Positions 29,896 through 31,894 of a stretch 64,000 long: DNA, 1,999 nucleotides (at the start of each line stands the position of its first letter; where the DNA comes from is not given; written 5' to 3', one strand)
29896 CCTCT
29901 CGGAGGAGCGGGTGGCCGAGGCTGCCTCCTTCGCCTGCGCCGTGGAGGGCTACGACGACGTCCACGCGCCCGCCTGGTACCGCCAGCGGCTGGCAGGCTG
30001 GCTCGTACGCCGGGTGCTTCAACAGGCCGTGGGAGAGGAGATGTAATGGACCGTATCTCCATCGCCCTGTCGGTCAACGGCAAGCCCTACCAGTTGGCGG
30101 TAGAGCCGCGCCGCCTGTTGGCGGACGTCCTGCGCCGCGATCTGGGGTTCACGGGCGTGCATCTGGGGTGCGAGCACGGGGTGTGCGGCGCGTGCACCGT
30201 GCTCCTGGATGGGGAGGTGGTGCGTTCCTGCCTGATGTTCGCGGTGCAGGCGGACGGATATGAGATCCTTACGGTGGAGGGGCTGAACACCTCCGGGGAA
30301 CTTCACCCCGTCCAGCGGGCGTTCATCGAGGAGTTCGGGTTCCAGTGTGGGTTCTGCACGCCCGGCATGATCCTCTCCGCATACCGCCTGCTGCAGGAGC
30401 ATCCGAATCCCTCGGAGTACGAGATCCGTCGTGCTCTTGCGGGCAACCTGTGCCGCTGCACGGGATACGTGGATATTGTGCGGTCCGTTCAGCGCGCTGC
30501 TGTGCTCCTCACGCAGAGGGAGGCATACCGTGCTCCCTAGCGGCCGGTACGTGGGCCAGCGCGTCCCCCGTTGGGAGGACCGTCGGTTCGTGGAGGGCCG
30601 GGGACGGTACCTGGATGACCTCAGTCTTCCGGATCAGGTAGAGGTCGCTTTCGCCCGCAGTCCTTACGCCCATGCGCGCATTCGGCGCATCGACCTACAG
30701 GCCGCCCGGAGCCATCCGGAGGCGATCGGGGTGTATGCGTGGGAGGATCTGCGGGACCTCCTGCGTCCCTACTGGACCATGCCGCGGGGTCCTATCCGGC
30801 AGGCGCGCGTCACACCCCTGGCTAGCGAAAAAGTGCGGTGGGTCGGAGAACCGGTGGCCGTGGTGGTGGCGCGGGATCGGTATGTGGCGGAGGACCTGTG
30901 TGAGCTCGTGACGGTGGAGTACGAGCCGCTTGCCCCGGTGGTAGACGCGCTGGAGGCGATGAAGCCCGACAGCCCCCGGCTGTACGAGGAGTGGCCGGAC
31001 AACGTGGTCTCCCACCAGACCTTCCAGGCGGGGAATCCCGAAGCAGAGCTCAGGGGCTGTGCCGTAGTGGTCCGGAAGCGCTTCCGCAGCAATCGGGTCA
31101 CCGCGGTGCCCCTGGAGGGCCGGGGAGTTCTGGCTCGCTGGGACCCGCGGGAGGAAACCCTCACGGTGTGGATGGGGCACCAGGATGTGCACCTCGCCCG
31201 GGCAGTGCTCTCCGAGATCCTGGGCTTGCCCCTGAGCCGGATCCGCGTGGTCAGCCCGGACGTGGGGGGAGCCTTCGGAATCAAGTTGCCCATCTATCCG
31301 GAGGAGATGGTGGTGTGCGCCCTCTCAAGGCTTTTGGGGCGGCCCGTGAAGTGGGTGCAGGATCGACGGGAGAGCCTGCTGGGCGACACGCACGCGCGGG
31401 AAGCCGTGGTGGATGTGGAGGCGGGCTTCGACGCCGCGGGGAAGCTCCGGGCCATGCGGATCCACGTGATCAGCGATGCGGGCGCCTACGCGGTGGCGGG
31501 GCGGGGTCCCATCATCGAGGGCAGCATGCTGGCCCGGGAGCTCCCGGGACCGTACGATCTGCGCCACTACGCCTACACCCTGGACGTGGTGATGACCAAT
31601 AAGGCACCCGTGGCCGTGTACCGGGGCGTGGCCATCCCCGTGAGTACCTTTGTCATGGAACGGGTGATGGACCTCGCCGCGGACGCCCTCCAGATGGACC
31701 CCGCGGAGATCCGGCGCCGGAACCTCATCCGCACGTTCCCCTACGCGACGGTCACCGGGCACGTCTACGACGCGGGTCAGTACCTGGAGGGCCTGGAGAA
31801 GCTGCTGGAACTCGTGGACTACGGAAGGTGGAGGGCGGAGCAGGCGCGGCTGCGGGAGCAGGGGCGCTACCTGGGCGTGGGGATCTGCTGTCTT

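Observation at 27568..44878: Candidate uncharacterised N-heterocycle/aromatic catabolic supercluster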

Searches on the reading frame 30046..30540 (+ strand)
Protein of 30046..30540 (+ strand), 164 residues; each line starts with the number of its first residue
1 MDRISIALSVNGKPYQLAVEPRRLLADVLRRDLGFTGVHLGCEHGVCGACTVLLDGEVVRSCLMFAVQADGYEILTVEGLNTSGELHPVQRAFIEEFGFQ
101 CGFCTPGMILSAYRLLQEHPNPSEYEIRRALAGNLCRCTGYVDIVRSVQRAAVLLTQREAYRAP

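Call 6: search_protein_families(library=pfam, proteins=[window:30046-30540:+])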
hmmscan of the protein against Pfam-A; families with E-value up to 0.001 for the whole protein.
window:30046-30540:+ (164 aa): 3 families
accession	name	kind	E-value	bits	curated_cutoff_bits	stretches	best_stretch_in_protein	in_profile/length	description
PF01799.25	Fer2_2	-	4.7e-33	113.6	30.3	1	76-149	1-75/75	[2Fe-2S] binding domain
PF00111.32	Fer2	-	7.9e-10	39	21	1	10-66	3-59/77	2Fe-2S iron-sulfur cluster binding domain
PF13085.11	Fer2_3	-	1.3e-05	25.6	27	1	41-81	51-90/107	2Fe-2S iron-sulfur cluster binding domain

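Call 8: search_protein_families(library=ncbifam, proteins=[window:30046-30540:+], max_evalue=0.00001)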
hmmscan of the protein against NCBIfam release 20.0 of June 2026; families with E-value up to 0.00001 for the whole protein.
window:30046-30540:+ (164 aa): 11 families
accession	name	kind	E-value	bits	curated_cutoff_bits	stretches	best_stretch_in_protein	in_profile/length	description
NF041020.1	glyceraldDH_gamma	equivalog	5e-69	231.1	290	1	2-153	9-160/164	glyceraldehyde dehydrogenase subunit gamma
TIGR03198.1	pucE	equivalog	4.2e-56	188.6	254.3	1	5-152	3-149/151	xanthine dehydrogenase subunit E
NF043084.2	XdhC_XDHase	equivalog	3.5e-55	185.6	217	1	6-151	3-149/151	xanthine dehydrogenase subunit XdhC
TIGR03193.1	4hydroxCoAred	equivalog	5.5e-54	182.1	257.8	1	7-152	3-148/148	4-hydroxybenzoyl-CoA reductase subunit gamma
NF045668.1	pterin_aldehy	equivalog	2.1e-49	168.4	1100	1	7-156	4-156/905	molybdopterin-dependent aldehyde oxidoreductase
NF007387.0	PRK09908.1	equivalog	4.9e-47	159.3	212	1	3-150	6-154/159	xanthine dehydrogenase iron sulfur-binding subunit XdhC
NF008514.0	PRK11433.1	equivalog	4.8e-45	153.7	322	1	5-152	52-214/218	aldehyde dehydrogenase iron-sulfur subunit PaoA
TIGR02963.1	xanthine_xdhA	equivalog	7.6e-44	150.1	467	1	18-153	14-159/468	xanthine dehydrogenase small subunit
TIGR03311.1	Se_dep_XDH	equivalog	4.1e-41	140.9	830.45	1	10-157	5-149/848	selenium-dependent xanthine dehydrogenase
TIGR02969.1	mam_aldehyde_ox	subfamily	1.9e-30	105.2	1912.3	1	10-148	7-157/1330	aldehyde oxidase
TIGR03313.1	Se_sel_red_Mo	hypoth_equivalog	3.6e-13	48.1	1101.9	1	10-154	3-147/951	molybdopterin-dependent oxidoreductase Mo/Fe-S-binding subunit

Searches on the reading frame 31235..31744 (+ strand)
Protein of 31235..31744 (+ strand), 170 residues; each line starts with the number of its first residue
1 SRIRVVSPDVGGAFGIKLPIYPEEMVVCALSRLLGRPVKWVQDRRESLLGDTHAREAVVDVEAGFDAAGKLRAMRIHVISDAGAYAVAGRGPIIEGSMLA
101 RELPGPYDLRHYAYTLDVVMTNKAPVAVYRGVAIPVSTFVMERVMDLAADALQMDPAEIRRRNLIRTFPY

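Call 76: search_solved_structures(query=window:31235-31744:+, max_evalue=1e-10, show_alignments=5)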
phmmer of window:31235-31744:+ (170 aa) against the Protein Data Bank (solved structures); distinct sequences matched with E-value up to 1e-10: 8.
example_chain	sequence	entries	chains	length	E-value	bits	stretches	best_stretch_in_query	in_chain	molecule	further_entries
1t3q_B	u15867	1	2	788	7.4e-33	116.9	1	3-166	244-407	quinoline 2-oxidoreductase large subunit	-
7dqx_A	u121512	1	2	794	9.1e-30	106.8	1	3-166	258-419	6-hydroxypseudooxynicotine dehydrogenase complex subunit gamma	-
1ffu_B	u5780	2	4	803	2.7e-28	102.1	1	1-170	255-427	CUTL, MOLYBDOPROTEIN OF CARBON MONOXIDE DEHYDROGENASE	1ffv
8uem_A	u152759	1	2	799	4.5e-28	101.3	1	2-170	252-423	Carbon monoxide dehydrogenase (Large chain), CoxL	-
4zoh_A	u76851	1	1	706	6.5e-24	87.8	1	2-170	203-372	Putative oxidoreductase molybdopterin-binding subunit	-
1n5w_B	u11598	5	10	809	2.7e-22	82.6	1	2-170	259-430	Carbon monoxide dehydrogenase large chain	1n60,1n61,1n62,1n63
1zxi_B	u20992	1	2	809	2.7e-22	82.6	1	2-170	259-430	Carbon monoxide dehydrogenase large chain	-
3hrd_A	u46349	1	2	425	3.1e-14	56.4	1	1-163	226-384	Nicotinate dehydrogenase large molybdopterin subunit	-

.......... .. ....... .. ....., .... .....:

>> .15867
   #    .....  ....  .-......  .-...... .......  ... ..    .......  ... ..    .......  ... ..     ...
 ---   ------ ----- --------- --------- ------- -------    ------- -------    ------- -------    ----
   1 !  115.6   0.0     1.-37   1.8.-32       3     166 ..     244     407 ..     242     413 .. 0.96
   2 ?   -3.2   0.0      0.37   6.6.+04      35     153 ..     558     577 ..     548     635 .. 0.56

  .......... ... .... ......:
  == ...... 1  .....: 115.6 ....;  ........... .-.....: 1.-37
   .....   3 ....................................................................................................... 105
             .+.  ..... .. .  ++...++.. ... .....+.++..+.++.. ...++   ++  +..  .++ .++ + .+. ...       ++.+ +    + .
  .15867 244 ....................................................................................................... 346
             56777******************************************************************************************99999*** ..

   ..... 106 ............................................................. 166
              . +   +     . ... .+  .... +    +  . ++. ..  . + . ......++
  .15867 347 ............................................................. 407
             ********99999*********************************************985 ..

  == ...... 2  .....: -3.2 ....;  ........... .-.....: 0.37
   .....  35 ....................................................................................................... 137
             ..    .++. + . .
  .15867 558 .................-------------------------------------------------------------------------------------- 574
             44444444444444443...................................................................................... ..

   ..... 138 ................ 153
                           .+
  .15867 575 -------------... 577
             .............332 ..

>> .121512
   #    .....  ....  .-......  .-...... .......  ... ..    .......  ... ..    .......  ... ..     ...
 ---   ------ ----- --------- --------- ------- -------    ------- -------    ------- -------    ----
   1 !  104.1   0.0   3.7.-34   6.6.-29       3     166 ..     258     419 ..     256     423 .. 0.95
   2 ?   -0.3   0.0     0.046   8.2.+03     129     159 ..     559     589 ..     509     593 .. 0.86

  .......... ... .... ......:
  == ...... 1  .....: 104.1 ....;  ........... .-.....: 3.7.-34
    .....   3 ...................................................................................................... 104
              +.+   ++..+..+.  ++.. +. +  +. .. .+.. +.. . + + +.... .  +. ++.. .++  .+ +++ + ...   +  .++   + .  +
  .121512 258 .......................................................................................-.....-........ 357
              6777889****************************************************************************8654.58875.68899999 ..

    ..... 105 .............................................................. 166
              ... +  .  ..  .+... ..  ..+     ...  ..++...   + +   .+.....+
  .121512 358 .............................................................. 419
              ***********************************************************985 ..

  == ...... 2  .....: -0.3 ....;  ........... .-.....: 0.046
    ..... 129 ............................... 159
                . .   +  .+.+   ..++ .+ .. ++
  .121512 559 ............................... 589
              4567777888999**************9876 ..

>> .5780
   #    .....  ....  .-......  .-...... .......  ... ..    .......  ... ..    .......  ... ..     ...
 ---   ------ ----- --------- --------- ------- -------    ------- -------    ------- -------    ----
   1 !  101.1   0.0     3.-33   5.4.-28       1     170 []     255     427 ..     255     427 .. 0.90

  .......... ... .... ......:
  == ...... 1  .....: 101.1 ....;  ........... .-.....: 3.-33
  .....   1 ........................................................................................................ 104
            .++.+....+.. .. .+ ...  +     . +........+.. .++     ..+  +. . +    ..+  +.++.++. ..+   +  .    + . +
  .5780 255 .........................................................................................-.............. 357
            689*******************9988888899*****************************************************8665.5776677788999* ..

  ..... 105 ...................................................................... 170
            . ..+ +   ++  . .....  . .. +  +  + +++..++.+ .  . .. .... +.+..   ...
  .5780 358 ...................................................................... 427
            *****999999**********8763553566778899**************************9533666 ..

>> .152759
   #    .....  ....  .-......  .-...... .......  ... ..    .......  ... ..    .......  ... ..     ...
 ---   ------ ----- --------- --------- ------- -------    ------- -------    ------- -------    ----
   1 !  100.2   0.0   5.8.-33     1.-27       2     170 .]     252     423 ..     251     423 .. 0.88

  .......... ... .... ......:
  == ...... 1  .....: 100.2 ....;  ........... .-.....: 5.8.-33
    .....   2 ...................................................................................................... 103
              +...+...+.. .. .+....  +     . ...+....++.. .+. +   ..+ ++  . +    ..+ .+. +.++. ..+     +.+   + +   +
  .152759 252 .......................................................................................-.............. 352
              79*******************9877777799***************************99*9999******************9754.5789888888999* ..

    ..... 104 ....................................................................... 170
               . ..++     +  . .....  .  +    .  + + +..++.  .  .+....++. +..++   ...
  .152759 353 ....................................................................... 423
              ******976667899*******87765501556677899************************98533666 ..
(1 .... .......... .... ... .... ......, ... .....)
